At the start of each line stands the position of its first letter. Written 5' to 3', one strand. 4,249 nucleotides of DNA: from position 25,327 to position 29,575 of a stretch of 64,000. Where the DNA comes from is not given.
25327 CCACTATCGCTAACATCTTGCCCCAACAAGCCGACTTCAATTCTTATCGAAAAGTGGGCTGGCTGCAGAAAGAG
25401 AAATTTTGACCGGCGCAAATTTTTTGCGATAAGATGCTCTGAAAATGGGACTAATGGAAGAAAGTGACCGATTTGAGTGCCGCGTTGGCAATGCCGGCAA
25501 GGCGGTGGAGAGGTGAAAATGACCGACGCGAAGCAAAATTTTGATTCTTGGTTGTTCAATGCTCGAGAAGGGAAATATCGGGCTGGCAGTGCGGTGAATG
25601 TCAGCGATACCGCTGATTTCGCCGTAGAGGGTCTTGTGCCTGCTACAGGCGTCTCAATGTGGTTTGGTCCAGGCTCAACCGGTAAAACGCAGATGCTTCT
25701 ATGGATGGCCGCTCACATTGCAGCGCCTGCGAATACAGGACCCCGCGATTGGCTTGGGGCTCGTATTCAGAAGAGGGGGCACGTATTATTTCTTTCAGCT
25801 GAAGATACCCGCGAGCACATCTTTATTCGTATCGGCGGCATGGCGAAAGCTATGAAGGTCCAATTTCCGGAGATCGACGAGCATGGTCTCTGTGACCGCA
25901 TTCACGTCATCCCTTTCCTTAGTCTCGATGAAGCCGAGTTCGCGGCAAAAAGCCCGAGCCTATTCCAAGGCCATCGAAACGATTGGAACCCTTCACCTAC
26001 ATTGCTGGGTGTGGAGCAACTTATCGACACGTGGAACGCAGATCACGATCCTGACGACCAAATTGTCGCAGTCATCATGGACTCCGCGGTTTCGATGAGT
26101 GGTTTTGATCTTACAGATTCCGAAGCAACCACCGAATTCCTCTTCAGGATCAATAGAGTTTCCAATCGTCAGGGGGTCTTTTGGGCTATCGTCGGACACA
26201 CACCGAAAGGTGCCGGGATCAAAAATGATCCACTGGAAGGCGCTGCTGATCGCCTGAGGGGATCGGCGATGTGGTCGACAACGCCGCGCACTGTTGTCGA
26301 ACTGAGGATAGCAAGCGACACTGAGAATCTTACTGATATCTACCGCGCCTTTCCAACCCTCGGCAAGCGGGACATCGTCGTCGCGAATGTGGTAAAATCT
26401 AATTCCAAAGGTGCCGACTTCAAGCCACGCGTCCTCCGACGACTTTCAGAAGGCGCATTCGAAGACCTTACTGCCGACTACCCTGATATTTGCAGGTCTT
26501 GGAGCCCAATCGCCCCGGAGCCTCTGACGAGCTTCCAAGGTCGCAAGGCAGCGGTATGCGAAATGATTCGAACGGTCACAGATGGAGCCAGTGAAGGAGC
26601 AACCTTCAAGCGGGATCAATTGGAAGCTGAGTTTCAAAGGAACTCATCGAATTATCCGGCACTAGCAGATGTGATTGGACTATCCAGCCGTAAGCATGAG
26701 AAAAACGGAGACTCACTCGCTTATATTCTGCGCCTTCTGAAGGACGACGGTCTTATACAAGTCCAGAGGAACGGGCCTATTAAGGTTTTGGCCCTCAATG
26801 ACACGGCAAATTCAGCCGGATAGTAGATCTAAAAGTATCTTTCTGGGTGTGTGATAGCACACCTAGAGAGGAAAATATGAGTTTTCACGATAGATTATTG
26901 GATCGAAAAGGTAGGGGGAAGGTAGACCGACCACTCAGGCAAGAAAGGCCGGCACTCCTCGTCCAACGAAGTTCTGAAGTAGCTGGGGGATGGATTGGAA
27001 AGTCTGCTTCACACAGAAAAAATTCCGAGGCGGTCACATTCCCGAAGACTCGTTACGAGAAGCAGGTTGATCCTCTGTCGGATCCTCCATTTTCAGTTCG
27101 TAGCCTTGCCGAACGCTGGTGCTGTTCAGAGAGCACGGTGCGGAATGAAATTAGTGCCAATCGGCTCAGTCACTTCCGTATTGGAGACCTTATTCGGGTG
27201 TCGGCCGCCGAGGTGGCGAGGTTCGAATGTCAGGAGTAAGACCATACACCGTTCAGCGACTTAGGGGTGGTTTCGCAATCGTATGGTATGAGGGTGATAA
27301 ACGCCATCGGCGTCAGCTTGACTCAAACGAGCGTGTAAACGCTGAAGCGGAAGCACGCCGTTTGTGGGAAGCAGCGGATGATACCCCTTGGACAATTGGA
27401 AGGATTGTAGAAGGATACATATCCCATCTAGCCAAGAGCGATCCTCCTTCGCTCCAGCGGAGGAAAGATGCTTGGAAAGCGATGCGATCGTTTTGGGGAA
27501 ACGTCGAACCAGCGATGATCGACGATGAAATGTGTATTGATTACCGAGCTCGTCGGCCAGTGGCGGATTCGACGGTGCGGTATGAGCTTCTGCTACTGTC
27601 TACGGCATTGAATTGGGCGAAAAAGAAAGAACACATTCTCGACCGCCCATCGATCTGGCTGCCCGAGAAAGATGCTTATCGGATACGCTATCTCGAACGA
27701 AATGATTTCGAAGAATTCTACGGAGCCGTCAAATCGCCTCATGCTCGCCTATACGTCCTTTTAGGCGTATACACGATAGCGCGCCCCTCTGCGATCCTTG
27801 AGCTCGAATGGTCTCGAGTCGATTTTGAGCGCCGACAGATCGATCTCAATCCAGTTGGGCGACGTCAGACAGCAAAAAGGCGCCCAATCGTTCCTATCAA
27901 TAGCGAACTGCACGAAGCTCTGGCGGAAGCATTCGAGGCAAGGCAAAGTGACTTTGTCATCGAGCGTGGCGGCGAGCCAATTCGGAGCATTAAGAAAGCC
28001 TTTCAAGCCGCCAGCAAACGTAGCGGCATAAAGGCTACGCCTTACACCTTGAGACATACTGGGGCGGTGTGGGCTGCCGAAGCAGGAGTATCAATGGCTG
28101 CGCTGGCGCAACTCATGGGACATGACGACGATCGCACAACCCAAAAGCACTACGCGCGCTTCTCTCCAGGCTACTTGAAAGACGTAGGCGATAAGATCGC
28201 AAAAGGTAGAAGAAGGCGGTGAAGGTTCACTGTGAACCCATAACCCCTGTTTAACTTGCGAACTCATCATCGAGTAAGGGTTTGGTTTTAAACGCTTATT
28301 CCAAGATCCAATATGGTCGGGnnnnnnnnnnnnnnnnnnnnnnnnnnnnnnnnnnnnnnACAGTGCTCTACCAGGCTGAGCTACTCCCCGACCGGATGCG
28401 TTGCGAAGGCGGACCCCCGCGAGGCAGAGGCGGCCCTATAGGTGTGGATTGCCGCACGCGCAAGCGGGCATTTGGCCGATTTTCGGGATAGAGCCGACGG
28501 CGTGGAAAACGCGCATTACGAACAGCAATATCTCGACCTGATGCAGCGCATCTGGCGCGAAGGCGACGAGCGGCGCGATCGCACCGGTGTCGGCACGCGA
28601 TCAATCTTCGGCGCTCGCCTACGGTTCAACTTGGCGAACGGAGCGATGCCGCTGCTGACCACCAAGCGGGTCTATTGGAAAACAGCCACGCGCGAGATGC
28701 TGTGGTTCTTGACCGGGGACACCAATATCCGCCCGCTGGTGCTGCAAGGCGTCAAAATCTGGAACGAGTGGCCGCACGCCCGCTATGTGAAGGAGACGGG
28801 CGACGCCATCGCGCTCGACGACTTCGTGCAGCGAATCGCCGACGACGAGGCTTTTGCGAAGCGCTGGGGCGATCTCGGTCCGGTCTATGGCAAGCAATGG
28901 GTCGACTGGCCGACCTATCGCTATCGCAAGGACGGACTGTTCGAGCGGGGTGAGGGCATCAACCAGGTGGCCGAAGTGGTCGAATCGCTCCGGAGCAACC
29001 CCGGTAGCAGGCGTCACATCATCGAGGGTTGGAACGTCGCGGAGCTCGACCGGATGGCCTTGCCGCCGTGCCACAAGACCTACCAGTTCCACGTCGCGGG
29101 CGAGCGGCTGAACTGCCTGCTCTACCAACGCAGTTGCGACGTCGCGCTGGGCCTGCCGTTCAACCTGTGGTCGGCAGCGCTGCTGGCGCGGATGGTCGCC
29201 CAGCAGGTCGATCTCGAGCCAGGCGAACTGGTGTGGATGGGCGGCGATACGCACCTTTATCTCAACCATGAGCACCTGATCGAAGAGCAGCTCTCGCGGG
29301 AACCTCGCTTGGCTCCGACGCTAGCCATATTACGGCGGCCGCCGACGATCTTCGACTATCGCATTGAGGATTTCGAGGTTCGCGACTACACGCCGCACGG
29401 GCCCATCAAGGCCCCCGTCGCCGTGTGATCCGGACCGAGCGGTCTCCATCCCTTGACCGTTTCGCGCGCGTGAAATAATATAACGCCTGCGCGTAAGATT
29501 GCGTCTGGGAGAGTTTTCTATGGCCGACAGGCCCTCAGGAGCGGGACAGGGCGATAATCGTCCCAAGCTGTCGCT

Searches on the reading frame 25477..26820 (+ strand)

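Call 37: search_protein_families(library=pfam, proteins=[window:25477-26820:+], max_evalue=0.01)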
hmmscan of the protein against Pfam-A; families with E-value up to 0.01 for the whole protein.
window:25477-26820:+ (448 aa): 1 family
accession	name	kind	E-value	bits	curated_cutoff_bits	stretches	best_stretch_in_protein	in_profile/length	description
PF13481.12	AAA_25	-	1.4e-16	61.2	27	1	49-246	25-194/195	AAA domain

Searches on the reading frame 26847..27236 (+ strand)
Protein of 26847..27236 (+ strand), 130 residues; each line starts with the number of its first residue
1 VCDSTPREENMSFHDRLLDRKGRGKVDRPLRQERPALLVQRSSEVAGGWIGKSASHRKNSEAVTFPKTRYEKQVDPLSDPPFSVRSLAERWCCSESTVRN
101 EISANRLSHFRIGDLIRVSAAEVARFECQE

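Call 37: search_protein_families(library=pfam, proteins=[window:26847-27236:+], max_evalue=0.01)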
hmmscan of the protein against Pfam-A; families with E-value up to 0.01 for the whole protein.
window:26847-27236:+ (130 aa): 1 family
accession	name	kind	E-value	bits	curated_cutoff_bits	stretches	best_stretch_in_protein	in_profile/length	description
PF12728.13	HTH_17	-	0.0016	19.1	27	1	87-127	7-47/51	Helix-turn-helix domain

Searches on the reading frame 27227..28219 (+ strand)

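Call 37: search_protein_families(library=pfam, proteins=[window:27227-28219:+], max_evalue=0.01)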
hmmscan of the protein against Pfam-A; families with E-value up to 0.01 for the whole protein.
window:27227-28219:+ (331 aa): 2 families
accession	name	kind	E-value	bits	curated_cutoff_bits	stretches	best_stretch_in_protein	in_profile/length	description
PF00589.27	Phage_integrase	-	5.3e-20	72.3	27.1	1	155-311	2-167/172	Phage integrase family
PF11917.13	DUF3435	-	0.00025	20.6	25.8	0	255-310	178-236/418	Protein of unknown function (DUF3435)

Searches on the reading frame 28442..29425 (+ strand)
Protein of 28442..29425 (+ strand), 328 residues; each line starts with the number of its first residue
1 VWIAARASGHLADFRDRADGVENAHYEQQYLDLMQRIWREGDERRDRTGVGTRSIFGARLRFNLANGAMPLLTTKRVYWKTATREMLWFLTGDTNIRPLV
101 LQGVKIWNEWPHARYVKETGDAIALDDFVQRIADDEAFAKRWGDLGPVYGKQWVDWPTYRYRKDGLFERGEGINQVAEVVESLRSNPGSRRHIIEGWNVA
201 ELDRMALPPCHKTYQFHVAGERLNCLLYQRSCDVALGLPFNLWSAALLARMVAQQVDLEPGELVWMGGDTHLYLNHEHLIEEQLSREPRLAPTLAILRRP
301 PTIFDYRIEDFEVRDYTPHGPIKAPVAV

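Call 37: search_protein_families(library=pfam, proteins=[window:28442-29425:+], max_evalue=0.01)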
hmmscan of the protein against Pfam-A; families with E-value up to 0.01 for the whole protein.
window:28442-29425:+ (328 aa): 1 family
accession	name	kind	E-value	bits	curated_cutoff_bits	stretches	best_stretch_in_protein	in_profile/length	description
PF00303.24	Thymidylat_synt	-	1.8e-105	352.3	24.3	1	28-328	1-266/266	Thymidylate synthase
